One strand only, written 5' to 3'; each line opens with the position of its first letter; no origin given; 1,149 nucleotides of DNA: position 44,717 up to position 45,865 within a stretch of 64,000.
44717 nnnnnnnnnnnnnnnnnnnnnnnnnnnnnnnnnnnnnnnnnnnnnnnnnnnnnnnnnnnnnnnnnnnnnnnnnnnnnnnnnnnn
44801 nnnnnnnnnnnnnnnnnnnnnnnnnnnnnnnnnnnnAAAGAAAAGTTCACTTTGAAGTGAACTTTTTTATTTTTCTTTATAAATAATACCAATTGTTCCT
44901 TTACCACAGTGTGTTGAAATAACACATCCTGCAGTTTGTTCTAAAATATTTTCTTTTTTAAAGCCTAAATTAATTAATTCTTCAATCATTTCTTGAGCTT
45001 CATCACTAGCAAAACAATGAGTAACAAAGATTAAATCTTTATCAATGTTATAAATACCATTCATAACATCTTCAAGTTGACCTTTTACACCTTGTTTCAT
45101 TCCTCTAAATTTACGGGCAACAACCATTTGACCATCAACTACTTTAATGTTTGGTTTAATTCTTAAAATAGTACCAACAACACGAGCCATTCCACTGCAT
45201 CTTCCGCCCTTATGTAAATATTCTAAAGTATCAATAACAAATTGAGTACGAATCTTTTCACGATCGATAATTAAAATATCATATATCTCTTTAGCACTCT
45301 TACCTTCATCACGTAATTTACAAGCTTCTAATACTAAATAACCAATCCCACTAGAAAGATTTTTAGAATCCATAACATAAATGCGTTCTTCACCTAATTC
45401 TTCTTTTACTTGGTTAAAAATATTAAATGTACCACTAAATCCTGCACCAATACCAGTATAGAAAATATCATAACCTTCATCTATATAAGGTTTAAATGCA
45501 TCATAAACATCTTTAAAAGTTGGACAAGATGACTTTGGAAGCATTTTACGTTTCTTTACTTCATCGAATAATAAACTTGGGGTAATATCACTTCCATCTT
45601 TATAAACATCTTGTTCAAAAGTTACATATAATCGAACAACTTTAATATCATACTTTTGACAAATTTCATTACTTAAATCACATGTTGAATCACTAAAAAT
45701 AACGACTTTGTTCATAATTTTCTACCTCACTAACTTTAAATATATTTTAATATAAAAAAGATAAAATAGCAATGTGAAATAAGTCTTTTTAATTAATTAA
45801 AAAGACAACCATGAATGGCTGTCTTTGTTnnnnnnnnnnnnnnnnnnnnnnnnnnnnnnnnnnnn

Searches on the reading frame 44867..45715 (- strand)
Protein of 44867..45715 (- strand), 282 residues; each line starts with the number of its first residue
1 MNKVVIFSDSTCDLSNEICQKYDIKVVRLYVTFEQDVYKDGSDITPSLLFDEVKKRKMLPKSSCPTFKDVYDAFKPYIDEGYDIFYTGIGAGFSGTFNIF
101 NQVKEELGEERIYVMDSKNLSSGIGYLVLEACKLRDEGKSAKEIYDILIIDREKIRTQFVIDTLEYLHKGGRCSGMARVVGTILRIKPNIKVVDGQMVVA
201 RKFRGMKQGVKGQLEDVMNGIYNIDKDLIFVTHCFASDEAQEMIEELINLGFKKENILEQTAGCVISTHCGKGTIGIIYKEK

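Call 4: search_protein_families(library=pfam, proteins=[window:44867-45715:-], max_evalue=0.1)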
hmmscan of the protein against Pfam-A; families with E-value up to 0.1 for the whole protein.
window:44867-45715:- (282 aa): 2 families
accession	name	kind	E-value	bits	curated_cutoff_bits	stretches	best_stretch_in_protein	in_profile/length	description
PF02645.21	DegV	-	2e-71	241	27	1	3-280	1-278/280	Uncharacterised protein, DegV family COG1307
PF13684.11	FakA-like_C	-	0.019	14.8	23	1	97-251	59-190/216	Fatty acid kinase subunit A-like, C-terminal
